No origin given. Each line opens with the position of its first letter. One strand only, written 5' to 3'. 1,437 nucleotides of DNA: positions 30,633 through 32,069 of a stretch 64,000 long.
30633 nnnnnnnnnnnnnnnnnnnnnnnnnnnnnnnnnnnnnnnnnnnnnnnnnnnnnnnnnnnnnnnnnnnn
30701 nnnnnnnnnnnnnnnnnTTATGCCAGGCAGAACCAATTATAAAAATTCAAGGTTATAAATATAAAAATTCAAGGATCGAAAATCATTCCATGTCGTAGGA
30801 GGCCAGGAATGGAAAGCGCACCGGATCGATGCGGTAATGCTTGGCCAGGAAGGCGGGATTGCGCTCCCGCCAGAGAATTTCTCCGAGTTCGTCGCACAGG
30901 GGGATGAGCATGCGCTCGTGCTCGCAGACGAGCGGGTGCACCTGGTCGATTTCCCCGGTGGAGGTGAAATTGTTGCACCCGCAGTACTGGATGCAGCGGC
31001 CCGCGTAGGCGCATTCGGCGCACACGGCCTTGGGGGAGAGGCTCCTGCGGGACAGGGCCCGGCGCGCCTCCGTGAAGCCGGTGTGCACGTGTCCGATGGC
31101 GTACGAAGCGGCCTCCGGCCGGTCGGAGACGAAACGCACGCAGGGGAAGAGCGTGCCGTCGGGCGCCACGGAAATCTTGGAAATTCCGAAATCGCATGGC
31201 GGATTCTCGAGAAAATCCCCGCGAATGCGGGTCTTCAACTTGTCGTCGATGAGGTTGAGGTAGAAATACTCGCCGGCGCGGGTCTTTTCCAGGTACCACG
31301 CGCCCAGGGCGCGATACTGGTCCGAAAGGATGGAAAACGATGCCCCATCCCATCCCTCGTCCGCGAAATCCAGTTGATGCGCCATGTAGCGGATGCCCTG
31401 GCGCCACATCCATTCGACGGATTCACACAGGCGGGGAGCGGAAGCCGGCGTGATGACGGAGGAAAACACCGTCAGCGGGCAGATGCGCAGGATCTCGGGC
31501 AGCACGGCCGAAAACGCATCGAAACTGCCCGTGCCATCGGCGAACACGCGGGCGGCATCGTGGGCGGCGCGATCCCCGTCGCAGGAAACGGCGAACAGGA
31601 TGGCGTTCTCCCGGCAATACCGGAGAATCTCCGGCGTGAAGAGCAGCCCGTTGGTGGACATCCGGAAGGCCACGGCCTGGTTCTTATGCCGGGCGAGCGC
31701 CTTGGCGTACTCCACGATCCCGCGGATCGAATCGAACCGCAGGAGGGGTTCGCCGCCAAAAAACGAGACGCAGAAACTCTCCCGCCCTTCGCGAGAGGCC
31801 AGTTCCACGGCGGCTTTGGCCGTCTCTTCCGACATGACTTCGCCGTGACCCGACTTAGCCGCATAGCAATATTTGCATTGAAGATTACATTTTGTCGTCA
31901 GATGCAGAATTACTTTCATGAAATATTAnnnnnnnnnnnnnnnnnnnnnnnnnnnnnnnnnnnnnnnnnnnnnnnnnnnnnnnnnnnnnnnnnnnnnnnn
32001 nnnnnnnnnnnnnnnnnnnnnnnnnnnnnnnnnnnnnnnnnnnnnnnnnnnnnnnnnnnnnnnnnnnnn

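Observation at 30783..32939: Two-gene ATP-grasp plus radical SAM/SPASM cassette with no precursor in sight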

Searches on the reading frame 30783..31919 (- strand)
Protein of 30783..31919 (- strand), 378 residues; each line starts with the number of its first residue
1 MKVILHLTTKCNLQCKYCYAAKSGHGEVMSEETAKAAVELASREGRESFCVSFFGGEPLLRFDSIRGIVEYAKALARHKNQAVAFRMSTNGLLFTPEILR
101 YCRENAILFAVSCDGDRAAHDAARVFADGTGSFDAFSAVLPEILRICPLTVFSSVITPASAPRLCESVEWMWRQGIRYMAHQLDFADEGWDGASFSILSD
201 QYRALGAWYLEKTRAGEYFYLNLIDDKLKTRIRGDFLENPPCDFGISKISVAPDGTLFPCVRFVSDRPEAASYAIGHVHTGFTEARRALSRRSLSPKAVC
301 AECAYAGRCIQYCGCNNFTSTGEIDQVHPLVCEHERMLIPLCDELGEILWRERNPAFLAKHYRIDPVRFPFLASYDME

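Call 3: search_protein_families(library=pfam, proteins=[window:30783-31919:-])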
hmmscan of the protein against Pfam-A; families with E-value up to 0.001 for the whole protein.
window:30783-31919:- (378 aa): 2 families
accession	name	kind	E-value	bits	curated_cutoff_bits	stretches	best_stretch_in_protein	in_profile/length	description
PF04055.27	Radical_SAM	-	6.4e-14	52.9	29.5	1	7-133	3-126/166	Radical SAM superfamily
PF13353.11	Fer4_12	-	1.2e-07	32.5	22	1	6-80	10-85/137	4Fe-4S single cluster domain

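Call 4: search_protein_families(library=ncbifam, proteins=[window:30783-31919:-])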
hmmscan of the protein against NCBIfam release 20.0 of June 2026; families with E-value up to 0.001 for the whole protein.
window:30783-31919:- (378 aa): 70 families (the best 25 are shown)
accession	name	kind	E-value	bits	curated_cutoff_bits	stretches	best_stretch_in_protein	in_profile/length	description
NF047865.1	rSAM_PapB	equivalog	1.9e-60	204.9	340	1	3-326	5-329/330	PapB family radical SAM/SPASM ranthipeptide maturase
TIGR04064.1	rSAM_nif11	equivalog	4.6e-45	154.2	518.7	2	3-164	80-245/459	nif11-like peptide radical SAM maturase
TIGR04115.1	rSAM_Cxxx_rpt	equivalog_domain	1.8e-43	149.4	350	1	3-333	4-347/359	radical SAM peptide maturase, CXXX-repeat target family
TIGR03906.1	quino_hemo_SAM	equivalog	7e-43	146.9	453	2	3-137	96-235/467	quinohemoprotein amine dehydrogenase maturation protein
TIGR03974.1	rSAM_six_Cys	equivalog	5e-41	141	425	2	4-136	100-237/451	thioether cross-link-forming SCIFF peptide maturase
TIGR04068.1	rSAM_ocin_clost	equivalog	3.7e-39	134.9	500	1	2-140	85-229/462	Cys-rich peptide radical SAM maturase CcpM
NF040492.1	not_ScfB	exception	1.4e-34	119.7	855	2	3-145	97-241/450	ScfB-related radical SAM/SPASM orphan maturase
TIGR03978.1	rSAM_paired_1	equivalog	4.5e-33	114.7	370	1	4-328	86-431/466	His-Xaa-Ser system radical SAM maturase HxsB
TIGR04280.1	geopep_mat_rSAM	hypoth_equivalog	8.2e-31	107.4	400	1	2-150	85-237/428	geopeptide radical SAM maturase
NF035951.1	rSAM_RumMC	equivalog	6.7e-26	91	720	1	2-135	113-251/510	RumMC family radical SAM sactipeptide maturase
NF041707.1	rSAM_YhhB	equivalog_domain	2.6e-23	82.5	445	1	3-153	4-163/369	cyclophane-forming radical SAM/SPASM peptide maturase YhhB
NF041298.1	rSAM_mat_DynA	equivalog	6.6e-21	74.7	450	1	5-326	5-334/356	dynobactin maturation radical SAM/SPASM protein DynA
NF038170.1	lachnocin_rSAM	equivalog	6.8e-21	74.6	550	1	3-179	78-264/440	lachnocin radical SAM maturase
TIGR03942.1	sulfatase_rSAM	equivalog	9.2e-21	74.3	349.45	1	8-337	8-348/363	anaerobic sulfatase maturase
TIGR04463.1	rSAM_vs_C_rich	equivalog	1.2e-18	67.1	525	1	3-151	84-235/438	TIGR04463 family radical SAM/SPASM RiPP maturase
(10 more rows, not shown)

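Call 6: find_homologous_proteins(query=window:30783-31919:-)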
Query window:30783-31919:- (378 aa): 465 proteins with E <= 0.001 among 4249 candidates; the best 120 are listed.
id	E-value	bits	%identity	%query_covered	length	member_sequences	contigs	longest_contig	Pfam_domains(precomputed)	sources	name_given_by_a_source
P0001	2.6e-261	884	100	100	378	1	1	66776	PF04055.28,PF13353.12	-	-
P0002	8.0e-205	698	79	100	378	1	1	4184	PF04055.28,PF13353.12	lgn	-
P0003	1.0e-199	681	77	100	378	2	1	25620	PF04055.28,PF13353.12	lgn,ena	-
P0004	1.1e-185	635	70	100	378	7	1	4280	PF04055.28,PF13353.12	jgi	-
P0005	2.4e-183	627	71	100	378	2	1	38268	PF04055.28,PF13353.12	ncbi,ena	-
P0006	6.9e-183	626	69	100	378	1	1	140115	PF04055.28,PF13353.12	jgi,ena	-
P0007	1.9e-180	618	70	100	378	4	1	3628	PF04055.28,PF13353.12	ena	-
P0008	5.9e-180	616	69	100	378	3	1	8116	PF04055.28,PF13353.12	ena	-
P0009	1.2e-176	605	68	100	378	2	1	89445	PF04055.28,PF13353.12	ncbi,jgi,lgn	-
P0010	1.0e-131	458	52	100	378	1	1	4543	PF04055.28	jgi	jgi:uncharacterized protein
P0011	3.5e-131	456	55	96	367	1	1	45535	PF04055.28,PF13353.12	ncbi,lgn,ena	-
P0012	7.7e-130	451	55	96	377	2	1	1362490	PF04055.28,PF13353.12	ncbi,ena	-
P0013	2.8e-129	450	54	97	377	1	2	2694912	PF04055.28,PF13353.12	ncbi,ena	-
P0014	2.2e-127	443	51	98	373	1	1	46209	PF04055.28,PF13353.12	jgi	jgi:uncharacterized protein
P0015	9.3e-127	441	51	100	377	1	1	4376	PF04055.28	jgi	jgi:uncharacterized protein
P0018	6.1e-126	439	53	96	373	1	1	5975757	PF04055.28,PF13353.12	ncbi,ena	-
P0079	8.6e-76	273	40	96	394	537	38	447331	PF04055.28,PF13353.12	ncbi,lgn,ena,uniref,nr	ncbi:radical SAM/SPASM domain-containing protein [Hungatella effluvii]|uniref:radical SAM/SPASM doma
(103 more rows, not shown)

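Call 7: find_encoding_contigs(protein=P0012, flank=8000, max_places=2)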
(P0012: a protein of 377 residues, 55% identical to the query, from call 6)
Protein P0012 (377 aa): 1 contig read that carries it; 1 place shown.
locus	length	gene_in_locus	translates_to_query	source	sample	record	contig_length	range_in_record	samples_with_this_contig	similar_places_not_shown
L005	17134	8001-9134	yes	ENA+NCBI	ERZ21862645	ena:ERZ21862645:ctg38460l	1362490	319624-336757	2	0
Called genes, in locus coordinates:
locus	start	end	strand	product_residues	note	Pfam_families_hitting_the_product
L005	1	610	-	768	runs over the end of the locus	PF03176:MMPL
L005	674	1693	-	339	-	PF14870:PSII_BNR (weak), PF15902:Sortilin-Vps10 (faint), PF25852:DUF6242_C (faint), PF02012:BNR (faint), PF14870:PSII_BNR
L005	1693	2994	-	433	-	PF07044:DUF1329, PF17131:TP_0789-like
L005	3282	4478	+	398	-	PF00696:AA_kinase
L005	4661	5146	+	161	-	PF02915:Rubrerythrin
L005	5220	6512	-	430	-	PF02683:DsbD_TM, PF13386:DsbD_2 (weak), PF02683:DsbD_TM, PF00578:AhpC-TSA, PF08534:Redoxin, PF13905:Thioredoxin_8 (weak)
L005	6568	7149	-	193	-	-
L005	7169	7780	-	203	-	PF16697:Yop-YscD_cpl (weak), PF00498:FHA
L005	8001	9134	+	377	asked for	PF04055:Radical_SAM, PF13353:Fer4_12 (weak)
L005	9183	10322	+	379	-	-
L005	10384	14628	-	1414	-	PF01751:Toprim, PF01131:Topoisom_bac, PF00270:DEAD, PF00271:Helicase_C, PF16124:RecQ_Zn_bind, PF00570:HRDC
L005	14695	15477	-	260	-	PF00149:Metallophos (weak), PF13277:YmdB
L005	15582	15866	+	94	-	-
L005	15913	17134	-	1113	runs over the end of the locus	PF00069:Pkinase, PF07714:PK_Tyr_Ser-Thr, PF14531:Kinase-like (weak)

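Call 8: find_encoding_contigs(protein=P0018, flank=8000, max_places=2)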
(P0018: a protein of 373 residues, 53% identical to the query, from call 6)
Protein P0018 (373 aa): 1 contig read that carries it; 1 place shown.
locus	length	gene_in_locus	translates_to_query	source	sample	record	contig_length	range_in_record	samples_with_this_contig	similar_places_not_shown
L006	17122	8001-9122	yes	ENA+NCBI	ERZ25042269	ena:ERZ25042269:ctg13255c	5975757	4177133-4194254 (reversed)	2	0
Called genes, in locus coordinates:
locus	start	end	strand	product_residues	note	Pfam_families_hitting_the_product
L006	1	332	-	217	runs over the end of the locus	-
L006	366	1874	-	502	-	PF03349:Toluene_X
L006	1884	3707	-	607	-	-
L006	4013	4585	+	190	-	PF01923:Cob_adeno_trans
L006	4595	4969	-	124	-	-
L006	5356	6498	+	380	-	PF13174:TPR_6 (faint)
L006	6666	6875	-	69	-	PF14070:YjfB_motility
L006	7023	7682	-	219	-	PF01557:FAA_hydrolase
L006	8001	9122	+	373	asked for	PF04055:Radical_SAM, PF13353:Fer4_12 (weak)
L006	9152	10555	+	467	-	-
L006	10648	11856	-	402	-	PF04143:Sulf_transp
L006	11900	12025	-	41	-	-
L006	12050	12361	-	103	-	PF13412:HTH_24 (faint), PF12840:HTH_20, PF25212:HVO_A0114 (weak), PF01022:HTH_5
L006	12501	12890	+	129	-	PF01035:DNA_binding_1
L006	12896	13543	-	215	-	PF01323:DSBA, PF13743:Thioredoxin_5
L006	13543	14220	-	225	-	PF01841:Transglut_core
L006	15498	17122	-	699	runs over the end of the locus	PF01590:GAF (faint), PF13185:GAF_2 (weak), PF00158:Sigma54_activat, PF14532:Sigma54_activ_2, PF25601:AAA_lid_14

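Call 9: find_encoding_contigs(protein=P0079, flank=8000, max_places=3)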
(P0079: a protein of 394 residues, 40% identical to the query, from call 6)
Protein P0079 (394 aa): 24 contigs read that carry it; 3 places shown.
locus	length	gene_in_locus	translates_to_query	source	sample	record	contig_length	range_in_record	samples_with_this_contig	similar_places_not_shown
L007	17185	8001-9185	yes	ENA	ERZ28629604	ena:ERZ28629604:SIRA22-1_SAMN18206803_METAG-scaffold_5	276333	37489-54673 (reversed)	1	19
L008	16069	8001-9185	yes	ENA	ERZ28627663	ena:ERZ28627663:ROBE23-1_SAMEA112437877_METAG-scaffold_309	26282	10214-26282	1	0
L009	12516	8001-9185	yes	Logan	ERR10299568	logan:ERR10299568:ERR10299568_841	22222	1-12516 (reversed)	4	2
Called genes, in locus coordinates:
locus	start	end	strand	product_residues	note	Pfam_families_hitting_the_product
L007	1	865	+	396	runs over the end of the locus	PF00202:Aminotran_3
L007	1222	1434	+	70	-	PF13560:HTH_31, PF01381:HTH_3, PF13443:HTH_26 (weak)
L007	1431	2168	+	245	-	PF11368:DUF3169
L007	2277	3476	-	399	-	PF00155:Aminotran_1_2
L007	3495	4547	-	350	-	PF08240:ADH_N, PF16912:Glu_dehyd_C, PF00107:ADH_zinc_N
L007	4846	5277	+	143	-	PF00583:Acetyltransf_1, PF13673:Acetyltransf_10 (weak), PF13508:Acetyltransf_7 (weak)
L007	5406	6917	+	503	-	PF00199:Catalase, PF06628:Catalase-rel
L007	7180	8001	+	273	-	-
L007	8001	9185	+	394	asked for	PF04055:Radical_SAM, PF13353:Fer4_12 (weak)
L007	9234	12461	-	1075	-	PF25596:CPSase_L_D1, PF02222:ATP-grasp, PF02786:CPSase_L_D2, PF02787:CPSase_L_D3, PF25596:CPSase_L_D1, PF02786:CPSase_L_D2, PF02222:ATP-grasp, PF02142:MGS, +6 more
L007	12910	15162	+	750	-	PF13802:Gal_mutarotas_2, PF01055:Glyco_hydro_31_2nd, PF21365:Glyco_hydro_31_3rd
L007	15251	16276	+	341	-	PF19127:Choline_bind_3, PF01473:Choline_bind_1 (weak), PF19085:Choline_bind_2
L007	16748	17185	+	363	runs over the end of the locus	PF13531:SBP_bac_11, PF01547:SBP_bac_1, PF13416:SBP_bac_8, PF13343:SBP_bac_6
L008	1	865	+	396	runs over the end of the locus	PF00202:Aminotran_3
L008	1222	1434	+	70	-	PF13560:HTH_31, PF01381:HTH_3, PF13443:HTH_26 (weak)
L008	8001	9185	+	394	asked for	PF04055:Radical_SAM, PF13353:Fer4_12 (weak)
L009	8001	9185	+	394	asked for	PF04055:Radical_SAM, PF13353:Fer4_12 (weak)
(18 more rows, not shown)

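Call 10: find_encoding_contigs(protein=P0006, flank=8000, max_places=2)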
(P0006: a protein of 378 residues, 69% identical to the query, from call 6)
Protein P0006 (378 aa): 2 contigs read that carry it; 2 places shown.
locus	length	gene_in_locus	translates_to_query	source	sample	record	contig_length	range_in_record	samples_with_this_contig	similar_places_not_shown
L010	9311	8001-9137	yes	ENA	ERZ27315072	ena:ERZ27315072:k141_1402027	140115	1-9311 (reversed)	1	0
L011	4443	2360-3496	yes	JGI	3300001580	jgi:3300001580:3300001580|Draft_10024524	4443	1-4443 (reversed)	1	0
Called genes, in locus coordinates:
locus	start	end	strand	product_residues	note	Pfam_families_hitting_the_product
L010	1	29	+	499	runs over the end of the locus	PF11617:Cu-binding_MopE (weak)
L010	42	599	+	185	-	-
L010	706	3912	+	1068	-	PF07705:CARDB (faint), PF11617:Cu-binding_MopE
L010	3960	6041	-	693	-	PF13231:PMT_2 (weak)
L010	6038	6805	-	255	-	PF01026:TatD_DNase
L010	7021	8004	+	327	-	PF07478:Dala_Dala_lig_C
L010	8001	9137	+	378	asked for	PF04055:Radical_SAM, PF13353:Fer4_12 (weak)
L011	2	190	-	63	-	?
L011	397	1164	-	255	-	PF01026:TatD_DNase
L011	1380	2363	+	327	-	PF07478:Dala_Dala_lig_C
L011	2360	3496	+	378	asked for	PF04055:Radical_SAM, PF13353:Fer4_12 (weak)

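Call 11: find_encoding_contigs(protein=P0009, flank=8000, max_places=2)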
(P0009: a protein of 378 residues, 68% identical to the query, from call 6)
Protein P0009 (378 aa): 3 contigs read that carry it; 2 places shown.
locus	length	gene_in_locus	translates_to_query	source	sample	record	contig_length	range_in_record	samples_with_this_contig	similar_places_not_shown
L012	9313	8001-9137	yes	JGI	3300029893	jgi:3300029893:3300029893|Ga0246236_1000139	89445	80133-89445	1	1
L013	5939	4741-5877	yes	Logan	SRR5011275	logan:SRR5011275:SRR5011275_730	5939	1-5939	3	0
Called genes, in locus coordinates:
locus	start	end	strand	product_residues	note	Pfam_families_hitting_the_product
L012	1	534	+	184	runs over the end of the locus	-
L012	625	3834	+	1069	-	PF07705:CARDB (faint), PF11617:Cu-binding_MopE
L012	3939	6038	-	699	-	PF13231:PMT_2 (weak)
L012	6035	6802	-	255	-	PF01026:TatD_DNase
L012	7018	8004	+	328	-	PF07478:Dala_Dala_lig_C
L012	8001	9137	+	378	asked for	PF04055:Radical_SAM, PF13353:Fer4_12 (weak)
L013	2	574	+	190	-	?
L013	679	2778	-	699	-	PF13231:PMT_2 (weak)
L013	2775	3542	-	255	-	PF01026:TatD_DNase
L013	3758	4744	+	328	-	PF07478:Dala_Dala_lig_C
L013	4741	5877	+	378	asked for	PF04055:Radical_SAM, PF13353:Fer4_12 (weak)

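Call 12: search_protein_families(library=pfam, proteins=[L005:9183-10322:+, L006:9152-10555:+, L007:7180-8001:+], max_evalue=1)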
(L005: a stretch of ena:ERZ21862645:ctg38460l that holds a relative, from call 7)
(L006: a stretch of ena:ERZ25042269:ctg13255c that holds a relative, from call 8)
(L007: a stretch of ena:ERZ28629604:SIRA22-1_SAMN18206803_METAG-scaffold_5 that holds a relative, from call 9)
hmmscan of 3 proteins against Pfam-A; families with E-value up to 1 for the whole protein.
L005:9183-10322:+ (379 aa): 0 families

L006:9152-10555:+ (467 aa): 1 family
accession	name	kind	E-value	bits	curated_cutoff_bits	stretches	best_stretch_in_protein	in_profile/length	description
PF12454.13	Ecm33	-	0.013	16.1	23.2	1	51-77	11-37/40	GPI-anchored cell wall organization protein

L007:7180-8001:+ (273 aa): 1 family
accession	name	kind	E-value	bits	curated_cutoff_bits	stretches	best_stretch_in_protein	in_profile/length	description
PF13040.11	Fur_reg_FbpB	-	0.036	14.1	25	1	17-36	16-35/39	Fur-regulated basic protein B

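Call 13: search_protein_families(library=ncbifam, proteins=[L005:9183-10322:+, L006:9152-10555:+, L007:7180-8001:+, L005:8001-9134:+, L007:8001-9185:+], max_evalue=0.1)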
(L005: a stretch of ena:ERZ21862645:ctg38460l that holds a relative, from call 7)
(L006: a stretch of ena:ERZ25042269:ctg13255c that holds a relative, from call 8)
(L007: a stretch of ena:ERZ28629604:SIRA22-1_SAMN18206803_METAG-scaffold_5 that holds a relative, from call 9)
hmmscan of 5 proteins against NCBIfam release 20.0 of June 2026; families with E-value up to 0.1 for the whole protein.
L005:9183-10322:+ (379 aa): 0 families

L006:9152-10555:+ (467 aa): 0 families

L007:7180-8001:+ (273 aa): 0 families

L005:8001-9134:+ (377 aa): 81 families (the best 25 are shown)
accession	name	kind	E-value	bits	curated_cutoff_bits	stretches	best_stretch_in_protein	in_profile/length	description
NF047865.1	rSAM_PapB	equivalog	1.6e-63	215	340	1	4-325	6-329/330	PapB family radical SAM/SPASM ranthipeptide maturase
TIGR04064.1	rSAM_nif11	equivalog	1.8e-48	165.4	518.7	1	4-352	81-440/459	nif11-like peptide radical SAM maturase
TIGR03974.1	rSAM_six_Cys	equivalog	1e-45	156.4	425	1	4-338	100-442/451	thioether cross-link-forming SCIFF peptide maturase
TIGR04068.1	rSAM_ocin_clost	equivalog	5.6e-44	150.8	500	2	3-147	86-237/462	Cys-rich peptide radical SAM maturase CcpM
TIGR03906.1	quino_hemo_SAM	equivalog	5.1e-40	137.5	453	1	4-361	97-462/467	quinohemoprotein amine dehydrogenase maturation protein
NF040492.1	not_ScfB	exception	2.4e-35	122.3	855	1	5-324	99-427/450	ScfB-related radical SAM/SPASM orphan maturase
TIGR04115.1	rSAM_Cxxx_rpt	equivalog_domain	7.4e-35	121.1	350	1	5-321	6-334/359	radical SAM peptide maturase, CXXX-repeat target family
TIGR03978.1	rSAM_paired_1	equivalog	5.2e-33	114.5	370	1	4-145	86-230/466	His-Xaa-Ser system radical SAM maturase HxsB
NF038170.1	lachnocin_rSAM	equivalog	3.1e-28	98.8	550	1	4-304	79-387/440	lachnocin radical SAM maturase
TIGR04280.1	geopep_mat_rSAM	hypoth_equivalog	2.4e-27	96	400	1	2-327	85-407/428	geopeptide radical SAM maturase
TIGR03942.1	sulfatase_rSAM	equivalog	2.5e-27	95.9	349.45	1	8-336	8-348/363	anaerobic sulfatase maturase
NF041298.1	rSAM_mat_DynA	equivalog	2.1e-26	92.7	450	1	4-321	4-330/356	dynobactin maturation radical SAM/SPASM protein DynA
NF035951.1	rSAM_RumMC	equivalog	5.7e-26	91.2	720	1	3-135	114-252/510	RumMC family radical SAM sactipeptide maturase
NF038107.1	rSAM_NF038107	equivalog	1.3e-23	83.5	600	1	3-147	88-238/444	Cys-every-fifth radical SAM/SPASM peptide maturase CefB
NF041707.1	rSAM_YhhB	equivalog_domain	2.6e-23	82.5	445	1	4-338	5-358/369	cyclophane-forming radical SAM/SPASM peptide maturase YhhB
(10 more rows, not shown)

L007:8001-9185:+ (394 aa): 78 families (the best 25 are shown)
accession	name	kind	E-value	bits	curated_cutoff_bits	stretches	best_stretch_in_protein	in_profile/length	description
NF047865.1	rSAM_PapB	equivalog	6.5e-67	226.1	340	1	3-319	5-328/330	PapB family radical SAM/SPASM ranthipeptide maturase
TIGR03974.1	rSAM_six_Cys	equivalog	4e-49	167.7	425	1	3-330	99-439/451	thioether cross-link-forming SCIFF peptide maturase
TIGR04064.1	rSAM_nif11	equivalog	6.6e-45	153.7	518.7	1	2-348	79-441/459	nif11-like peptide radical SAM maturase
TIGR03906.1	quino_hemo_SAM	equivalog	6.2e-41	140.5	453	1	3-328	96-435/467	quinohemoprotein amine dehydrogenase maturation protein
NF040492.1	not_ScfB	exception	2.3e-39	135.6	855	1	4-326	98-434/450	ScfB-related radical SAM/SPASM orphan maturase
TIGR04115.1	rSAM_Cxxx_rpt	equivalog_domain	1.2e-36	127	350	1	3-327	4-347/359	radical SAM peptide maturase, CXXX-repeat target family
TIGR04068.1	rSAM_ocin_clost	equivalog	1.5e-31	109.8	500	2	2-134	85-225/462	Cys-rich peptide radical SAM maturase CcpM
NF041298.1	rSAM_mat_DynA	equivalog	3.1e-30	105.4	450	1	8-320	8-334/356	dynobactin maturation radical SAM/SPASM protein DynA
TIGR03942.1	sulfatase_rSAM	equivalog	9.9e-28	97.2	349.45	1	8-329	8-346/363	anaerobic sulfatase maturase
TIGR04280.1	geopep_mat_rSAM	hypoth_equivalog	7.6e-27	94.3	400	1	3-322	86-407/428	geopeptide radical SAM maturase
TIGR04163.1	rSAM_cobopep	equivalog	1.3e-26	93.4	375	1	7-324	70-404/428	peptide-modifying radical SAM enzyme CbpB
TIGR03978.1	rSAM_paired_1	equivalog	2.6e-26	92.4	370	1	6-333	88-444/466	His-Xaa-Ser system radical SAM maturase HxsB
NF041707.1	rSAM_YhhB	equivalog_domain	4.5e-24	85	445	1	5-143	6-154/369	cyclophane-forming radical SAM/SPASM peptide maturase YhhB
NF038170.1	lachnocin_rSAM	equivalog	1.1e-22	80.5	550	1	2-304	77-392/440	lachnocin radical SAM maturase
NF038107.1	rSAM_NF038107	equivalog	1.7e-22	79.9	600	1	2-319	86-412/444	Cys-every-fifth radical SAM/SPASM peptide maturase CefB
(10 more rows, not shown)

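Call 52: search_solved_structures(query=window:30783-31919:-, show_alignments=2)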
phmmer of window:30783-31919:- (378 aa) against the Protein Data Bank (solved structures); distinct sequences matched with E-value up to 0.001: 14.
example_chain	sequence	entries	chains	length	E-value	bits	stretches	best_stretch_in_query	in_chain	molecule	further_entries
5wgg_A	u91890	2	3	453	4e-35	124.7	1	4-339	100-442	Radical SAM domain protein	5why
9gm3_A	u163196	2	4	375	1.8e-09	40.3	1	5-163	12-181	ChlB radical SAM domain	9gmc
4k37_A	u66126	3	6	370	3.6e-08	36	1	7-271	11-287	Anaerobic sulfatase-maturating enzyme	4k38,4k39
4k36_A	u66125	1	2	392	4.4e-08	35.7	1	7-271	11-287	Anaerobic sulfatase-maturating enzyme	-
8vpo_A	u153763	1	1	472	6.4e-08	35.2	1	5-131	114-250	Radical SAM core domain-containing protein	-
9dfu_A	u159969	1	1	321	6.8e-08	35.1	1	3-115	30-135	Radical SAM core domain-containing protein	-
6b4c_A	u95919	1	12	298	2.6e-07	33.2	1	3-120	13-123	Viperin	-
9dgw_A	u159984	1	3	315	3e-07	33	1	3-120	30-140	Radical SAM core domain-containing protein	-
9dfw_A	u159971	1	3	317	3e-07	32.9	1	3-120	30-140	Radical SAM core domain-containing protein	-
7n7i_A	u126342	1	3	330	3.2e-07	32.9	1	3-120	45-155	Viperin-like enzyme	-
9dfn_A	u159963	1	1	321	6.8e-07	31.8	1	6-115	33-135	Radical SAM core domain-containing protein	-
7n7h_A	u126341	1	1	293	0.00015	24.1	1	3-115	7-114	VIPERIN-LIKE ENZYME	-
5vsl_A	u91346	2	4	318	0.00041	22.6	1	3-115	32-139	Radical S-adenosyl methionine domain-containing protein 2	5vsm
6q2p_A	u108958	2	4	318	0.00042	22.6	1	3-115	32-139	Radical S-adenosyl methionine domain-containing protein 2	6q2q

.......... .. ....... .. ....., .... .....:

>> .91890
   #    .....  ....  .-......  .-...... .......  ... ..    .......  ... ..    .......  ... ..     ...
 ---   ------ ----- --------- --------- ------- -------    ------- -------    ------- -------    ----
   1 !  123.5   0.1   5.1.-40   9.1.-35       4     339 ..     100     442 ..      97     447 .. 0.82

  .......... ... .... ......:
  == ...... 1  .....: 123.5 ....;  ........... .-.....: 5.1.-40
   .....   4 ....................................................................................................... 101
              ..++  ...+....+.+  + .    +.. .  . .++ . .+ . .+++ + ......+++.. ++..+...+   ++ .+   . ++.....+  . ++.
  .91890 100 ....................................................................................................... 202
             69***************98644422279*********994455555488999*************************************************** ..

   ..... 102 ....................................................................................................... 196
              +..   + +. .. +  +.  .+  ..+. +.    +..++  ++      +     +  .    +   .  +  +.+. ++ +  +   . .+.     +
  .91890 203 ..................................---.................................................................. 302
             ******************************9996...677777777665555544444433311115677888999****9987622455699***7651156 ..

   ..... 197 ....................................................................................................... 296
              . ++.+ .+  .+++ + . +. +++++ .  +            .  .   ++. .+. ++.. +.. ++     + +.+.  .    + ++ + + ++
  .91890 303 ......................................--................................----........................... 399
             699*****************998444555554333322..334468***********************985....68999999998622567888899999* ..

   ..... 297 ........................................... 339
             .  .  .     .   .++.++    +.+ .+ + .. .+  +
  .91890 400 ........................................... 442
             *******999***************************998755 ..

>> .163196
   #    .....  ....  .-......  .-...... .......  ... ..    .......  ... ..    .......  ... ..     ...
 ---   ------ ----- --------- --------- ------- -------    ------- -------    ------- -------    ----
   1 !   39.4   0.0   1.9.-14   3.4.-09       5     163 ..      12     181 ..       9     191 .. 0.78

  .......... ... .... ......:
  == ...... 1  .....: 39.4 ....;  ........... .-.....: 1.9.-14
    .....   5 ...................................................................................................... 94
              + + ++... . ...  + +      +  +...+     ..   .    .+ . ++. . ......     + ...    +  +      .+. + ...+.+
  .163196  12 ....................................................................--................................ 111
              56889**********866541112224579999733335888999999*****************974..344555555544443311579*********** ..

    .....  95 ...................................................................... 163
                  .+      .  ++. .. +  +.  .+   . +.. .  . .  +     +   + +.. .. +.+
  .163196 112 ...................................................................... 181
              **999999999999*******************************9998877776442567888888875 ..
